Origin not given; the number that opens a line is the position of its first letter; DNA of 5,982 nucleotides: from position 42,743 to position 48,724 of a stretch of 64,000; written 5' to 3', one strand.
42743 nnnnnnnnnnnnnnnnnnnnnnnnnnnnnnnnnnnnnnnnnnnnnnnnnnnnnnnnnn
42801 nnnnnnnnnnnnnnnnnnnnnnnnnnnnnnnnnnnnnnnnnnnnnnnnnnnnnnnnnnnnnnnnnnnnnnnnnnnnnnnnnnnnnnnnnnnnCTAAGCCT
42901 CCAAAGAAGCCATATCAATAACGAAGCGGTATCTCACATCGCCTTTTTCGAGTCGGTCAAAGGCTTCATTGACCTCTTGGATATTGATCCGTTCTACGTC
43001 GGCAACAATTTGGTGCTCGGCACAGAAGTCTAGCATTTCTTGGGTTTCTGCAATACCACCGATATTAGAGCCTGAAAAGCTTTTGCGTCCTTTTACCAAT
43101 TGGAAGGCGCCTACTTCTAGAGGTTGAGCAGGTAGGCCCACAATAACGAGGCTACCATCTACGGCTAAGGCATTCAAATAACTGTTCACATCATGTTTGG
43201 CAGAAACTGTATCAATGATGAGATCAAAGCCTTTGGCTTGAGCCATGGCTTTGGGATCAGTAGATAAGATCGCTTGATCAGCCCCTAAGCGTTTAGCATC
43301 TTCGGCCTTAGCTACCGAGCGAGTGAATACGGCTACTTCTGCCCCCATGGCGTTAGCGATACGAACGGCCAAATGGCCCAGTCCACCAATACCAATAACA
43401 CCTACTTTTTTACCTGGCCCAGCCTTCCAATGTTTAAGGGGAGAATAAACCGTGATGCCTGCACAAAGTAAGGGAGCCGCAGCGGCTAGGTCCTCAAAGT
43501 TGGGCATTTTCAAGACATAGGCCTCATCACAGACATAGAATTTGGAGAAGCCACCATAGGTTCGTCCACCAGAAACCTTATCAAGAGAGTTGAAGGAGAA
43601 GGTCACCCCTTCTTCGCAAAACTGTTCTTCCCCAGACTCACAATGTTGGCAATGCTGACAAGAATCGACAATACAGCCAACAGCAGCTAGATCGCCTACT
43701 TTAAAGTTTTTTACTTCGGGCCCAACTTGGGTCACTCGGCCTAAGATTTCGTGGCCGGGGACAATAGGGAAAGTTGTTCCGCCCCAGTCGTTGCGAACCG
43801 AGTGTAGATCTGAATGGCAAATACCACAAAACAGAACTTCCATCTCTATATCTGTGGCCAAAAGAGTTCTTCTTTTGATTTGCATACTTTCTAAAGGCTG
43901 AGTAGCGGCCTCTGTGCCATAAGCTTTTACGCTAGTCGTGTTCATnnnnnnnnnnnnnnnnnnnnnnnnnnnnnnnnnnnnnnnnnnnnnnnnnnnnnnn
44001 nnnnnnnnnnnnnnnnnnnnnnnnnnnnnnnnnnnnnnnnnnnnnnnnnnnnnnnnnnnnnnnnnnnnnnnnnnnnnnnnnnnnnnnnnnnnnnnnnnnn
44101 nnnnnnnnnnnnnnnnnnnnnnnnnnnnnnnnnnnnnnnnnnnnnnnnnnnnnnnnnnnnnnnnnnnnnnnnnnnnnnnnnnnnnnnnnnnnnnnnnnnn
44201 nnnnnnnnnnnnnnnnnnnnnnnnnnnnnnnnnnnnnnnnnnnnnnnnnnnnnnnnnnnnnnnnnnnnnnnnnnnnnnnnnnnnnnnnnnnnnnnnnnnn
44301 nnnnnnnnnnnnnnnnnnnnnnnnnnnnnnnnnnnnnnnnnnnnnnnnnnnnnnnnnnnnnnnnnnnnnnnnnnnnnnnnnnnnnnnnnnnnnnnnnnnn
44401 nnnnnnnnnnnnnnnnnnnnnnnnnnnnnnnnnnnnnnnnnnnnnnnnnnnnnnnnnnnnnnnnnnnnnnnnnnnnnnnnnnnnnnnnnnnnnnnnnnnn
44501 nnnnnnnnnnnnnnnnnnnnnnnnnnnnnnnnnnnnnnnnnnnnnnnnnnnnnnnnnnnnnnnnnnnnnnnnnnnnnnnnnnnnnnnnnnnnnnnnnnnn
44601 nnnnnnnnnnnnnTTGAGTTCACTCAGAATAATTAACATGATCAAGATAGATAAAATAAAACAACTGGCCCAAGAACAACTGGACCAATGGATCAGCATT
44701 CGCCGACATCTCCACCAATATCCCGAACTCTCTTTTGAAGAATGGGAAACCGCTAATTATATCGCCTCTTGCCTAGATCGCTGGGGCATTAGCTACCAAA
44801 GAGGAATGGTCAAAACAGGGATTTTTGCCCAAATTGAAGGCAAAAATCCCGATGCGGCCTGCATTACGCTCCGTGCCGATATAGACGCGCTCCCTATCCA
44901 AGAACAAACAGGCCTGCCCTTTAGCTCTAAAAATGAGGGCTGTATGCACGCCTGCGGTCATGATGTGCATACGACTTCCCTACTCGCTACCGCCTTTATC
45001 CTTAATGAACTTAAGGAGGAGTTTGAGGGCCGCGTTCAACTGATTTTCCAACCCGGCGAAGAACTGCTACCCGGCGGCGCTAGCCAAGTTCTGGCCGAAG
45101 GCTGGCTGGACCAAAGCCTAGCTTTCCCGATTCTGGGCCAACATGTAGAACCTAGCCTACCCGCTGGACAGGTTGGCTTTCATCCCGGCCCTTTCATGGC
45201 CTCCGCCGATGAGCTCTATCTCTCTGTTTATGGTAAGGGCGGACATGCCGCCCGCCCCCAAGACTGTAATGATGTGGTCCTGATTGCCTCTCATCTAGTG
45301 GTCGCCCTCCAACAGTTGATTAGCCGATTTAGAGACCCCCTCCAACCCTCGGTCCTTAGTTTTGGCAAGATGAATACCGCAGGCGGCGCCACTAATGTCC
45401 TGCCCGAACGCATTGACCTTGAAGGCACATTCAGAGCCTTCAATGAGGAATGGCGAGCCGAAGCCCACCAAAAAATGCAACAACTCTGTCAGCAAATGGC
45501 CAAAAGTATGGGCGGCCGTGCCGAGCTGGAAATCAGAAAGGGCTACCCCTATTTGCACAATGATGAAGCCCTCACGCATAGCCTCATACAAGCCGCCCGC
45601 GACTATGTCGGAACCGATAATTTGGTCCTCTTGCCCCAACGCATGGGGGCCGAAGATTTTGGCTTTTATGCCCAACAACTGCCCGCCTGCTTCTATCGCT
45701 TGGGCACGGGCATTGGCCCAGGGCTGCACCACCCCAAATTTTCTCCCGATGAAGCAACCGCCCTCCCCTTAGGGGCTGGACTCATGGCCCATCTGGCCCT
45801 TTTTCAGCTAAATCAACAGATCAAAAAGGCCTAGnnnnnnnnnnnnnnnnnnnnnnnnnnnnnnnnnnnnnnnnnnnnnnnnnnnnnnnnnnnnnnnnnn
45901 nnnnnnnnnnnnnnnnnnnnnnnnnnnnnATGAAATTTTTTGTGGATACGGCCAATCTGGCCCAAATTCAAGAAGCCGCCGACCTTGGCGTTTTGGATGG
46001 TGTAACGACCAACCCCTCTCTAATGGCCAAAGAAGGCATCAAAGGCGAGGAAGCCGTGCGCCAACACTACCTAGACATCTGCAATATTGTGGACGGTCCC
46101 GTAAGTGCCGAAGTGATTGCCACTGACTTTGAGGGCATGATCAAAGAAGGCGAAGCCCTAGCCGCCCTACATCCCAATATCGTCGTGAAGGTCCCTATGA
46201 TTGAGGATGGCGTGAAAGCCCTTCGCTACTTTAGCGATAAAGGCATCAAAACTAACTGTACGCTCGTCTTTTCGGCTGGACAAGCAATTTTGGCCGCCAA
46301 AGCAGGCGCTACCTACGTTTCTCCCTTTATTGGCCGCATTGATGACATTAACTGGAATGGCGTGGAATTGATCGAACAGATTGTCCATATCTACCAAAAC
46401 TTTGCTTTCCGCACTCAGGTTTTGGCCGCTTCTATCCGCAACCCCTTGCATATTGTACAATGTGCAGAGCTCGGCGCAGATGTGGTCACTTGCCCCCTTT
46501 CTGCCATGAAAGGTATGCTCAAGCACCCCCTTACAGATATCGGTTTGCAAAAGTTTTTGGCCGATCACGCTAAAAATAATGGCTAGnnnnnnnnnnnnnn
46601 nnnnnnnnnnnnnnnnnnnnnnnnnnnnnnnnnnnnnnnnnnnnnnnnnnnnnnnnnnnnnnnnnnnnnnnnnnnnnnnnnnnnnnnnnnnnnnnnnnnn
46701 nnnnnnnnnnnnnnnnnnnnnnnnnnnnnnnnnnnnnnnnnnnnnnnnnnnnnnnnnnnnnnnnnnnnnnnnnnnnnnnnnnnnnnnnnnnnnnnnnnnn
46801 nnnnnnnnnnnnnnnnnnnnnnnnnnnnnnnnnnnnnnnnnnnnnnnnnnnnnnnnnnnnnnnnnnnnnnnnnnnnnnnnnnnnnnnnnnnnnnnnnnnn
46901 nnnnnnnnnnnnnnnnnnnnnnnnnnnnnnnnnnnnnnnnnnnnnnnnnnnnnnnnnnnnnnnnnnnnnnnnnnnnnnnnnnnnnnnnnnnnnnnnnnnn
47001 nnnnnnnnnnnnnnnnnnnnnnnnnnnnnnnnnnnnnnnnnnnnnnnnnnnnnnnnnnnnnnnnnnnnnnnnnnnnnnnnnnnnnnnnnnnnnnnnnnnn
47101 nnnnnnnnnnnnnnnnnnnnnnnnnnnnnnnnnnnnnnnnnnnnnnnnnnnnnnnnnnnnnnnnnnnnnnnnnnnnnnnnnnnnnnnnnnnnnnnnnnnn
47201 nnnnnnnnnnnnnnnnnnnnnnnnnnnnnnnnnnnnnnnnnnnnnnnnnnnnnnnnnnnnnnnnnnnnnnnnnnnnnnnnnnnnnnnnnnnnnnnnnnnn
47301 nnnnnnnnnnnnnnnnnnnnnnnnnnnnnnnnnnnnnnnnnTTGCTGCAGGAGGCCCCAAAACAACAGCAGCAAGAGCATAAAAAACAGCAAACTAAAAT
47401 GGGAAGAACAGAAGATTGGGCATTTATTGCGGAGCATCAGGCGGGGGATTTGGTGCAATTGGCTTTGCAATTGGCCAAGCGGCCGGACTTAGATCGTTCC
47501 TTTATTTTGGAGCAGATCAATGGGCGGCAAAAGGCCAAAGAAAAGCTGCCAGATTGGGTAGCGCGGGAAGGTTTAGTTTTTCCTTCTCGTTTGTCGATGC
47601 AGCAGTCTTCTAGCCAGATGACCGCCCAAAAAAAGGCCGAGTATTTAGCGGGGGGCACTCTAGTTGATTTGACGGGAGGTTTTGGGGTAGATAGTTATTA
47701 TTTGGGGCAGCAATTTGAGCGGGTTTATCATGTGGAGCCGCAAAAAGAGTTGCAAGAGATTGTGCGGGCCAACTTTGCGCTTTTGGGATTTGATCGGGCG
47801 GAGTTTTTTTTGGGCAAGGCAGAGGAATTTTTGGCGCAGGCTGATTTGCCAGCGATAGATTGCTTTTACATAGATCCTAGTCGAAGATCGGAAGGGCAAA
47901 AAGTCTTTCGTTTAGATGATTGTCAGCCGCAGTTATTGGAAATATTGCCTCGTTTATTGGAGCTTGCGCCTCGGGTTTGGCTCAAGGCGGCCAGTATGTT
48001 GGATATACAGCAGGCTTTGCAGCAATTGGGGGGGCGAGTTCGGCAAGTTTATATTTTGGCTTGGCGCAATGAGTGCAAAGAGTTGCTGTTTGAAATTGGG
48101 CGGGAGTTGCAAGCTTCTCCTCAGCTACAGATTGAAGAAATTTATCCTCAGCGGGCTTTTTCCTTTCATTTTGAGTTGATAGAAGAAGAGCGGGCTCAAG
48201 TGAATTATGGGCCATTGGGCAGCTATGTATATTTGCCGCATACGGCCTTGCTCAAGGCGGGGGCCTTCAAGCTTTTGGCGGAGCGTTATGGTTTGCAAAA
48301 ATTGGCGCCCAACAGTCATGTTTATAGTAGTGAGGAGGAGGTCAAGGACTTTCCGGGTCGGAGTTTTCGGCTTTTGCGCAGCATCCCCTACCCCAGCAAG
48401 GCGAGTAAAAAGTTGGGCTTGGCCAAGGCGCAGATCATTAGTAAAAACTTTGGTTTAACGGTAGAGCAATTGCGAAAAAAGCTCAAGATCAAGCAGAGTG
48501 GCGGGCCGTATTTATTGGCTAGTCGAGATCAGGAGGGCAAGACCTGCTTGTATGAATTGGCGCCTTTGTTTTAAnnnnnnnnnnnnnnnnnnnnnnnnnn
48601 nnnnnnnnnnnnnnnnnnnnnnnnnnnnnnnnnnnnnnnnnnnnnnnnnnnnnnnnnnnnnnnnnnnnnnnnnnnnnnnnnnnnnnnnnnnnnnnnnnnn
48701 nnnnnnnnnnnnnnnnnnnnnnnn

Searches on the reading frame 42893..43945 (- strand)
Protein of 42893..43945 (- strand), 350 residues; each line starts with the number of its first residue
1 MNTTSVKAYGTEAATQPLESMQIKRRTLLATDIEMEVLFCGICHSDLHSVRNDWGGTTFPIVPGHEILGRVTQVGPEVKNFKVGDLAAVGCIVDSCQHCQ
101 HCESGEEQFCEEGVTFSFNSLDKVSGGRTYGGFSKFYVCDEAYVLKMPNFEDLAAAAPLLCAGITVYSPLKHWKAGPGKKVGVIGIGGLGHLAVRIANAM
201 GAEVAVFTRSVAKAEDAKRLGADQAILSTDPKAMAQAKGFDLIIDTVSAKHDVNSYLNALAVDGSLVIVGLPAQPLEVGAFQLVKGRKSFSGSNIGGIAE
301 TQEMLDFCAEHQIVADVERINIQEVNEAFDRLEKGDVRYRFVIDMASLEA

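Call 32: search_protein_families(library=pfam, proteins=[window:42893-43945:-], max_evalue=0.00001)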
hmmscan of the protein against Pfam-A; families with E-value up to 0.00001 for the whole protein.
window:42893-43945:- (350 aa): 4 families
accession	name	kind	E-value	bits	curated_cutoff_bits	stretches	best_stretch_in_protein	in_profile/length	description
PF00107.32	ADH_zinc_N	-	7.9e-27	94.2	31.8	1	188-309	1-128/129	Zinc-binding dehydrogenase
PF08240.17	ADH_N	-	6.5e-24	84.6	23.5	1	32-148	4-103/104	Alcohol dehydrogenase GroES-like domain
PF13602.12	ADH_zinc_N_2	-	2.7e-09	38.5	27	1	220-338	1-129/134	Zinc-binding dehydrogenase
PF03446.21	NAD_binding_2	-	3.1e-06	27.7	21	1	180-259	1-75/161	NAD binding domain of 6-phosphogluconate dehydrogenase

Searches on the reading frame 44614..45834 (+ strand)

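Call 32: search_protein_families(library=pfam, proteins=[window:44614-45834:+], max_evalue=0.00001)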
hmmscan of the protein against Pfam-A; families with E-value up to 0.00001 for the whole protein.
window:44614-45834:+ (406 aa): 2 families
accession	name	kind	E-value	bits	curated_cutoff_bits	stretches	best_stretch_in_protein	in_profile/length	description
PF01546.33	Peptidase_M20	-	5.5e-42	144.4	24.6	1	86-395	2-204/206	Peptidase family M20/M25/M40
PF07687.19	M20_dimer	-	1.8e-06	28.3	21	1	202-297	10-104/107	Peptidase dimerisation domain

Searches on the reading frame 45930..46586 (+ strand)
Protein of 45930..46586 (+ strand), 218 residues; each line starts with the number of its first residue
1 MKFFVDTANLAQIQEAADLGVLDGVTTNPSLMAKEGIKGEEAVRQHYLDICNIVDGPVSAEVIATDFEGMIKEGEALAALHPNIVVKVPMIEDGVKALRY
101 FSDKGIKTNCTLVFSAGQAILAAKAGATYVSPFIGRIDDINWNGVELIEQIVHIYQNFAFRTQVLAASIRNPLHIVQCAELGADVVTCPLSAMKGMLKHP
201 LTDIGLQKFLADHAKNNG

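Call 71: search_protein_families(library=pfam, proteins=[window:45930-46586:+], max_evalue=0.00001)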
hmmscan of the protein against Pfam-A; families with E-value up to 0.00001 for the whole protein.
window:45930-46586:+ (218 aa): 1 family
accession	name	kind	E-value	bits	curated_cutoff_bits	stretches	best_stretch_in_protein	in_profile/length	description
PF00923.25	TAL_FSA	-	2.9e-60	204.5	27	1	3-202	1-238/285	Transaldolase/Fructose-6-phosphate aldolase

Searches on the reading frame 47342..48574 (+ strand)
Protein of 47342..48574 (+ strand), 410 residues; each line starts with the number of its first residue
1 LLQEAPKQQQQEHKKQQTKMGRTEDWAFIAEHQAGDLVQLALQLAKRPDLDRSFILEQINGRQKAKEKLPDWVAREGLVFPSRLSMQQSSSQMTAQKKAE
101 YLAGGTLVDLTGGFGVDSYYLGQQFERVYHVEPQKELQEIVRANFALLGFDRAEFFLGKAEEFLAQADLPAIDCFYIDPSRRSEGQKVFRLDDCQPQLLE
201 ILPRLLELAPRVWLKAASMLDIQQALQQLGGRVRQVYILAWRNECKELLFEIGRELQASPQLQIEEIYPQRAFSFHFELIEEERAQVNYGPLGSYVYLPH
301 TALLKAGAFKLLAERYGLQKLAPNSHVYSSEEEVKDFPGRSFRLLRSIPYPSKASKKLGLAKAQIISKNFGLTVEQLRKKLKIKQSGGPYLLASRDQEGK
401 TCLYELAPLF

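Call 71: search_protein_families(library=pfam, proteins=[window:47342-48574:+], max_evalue=0.00001)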
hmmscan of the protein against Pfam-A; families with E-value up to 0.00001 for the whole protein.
window:47342-48574:+ (410 aa): 2 families
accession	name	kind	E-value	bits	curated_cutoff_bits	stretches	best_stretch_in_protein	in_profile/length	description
PF22013.1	PG_1098_Fer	-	8.1e-19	67.6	27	1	295-338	1-44/44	PG_1098 ferredoxin-like domain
PF18096.6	Thump_like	-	4.8e-14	52.4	26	1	339-401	1-68/78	THUMP domain-like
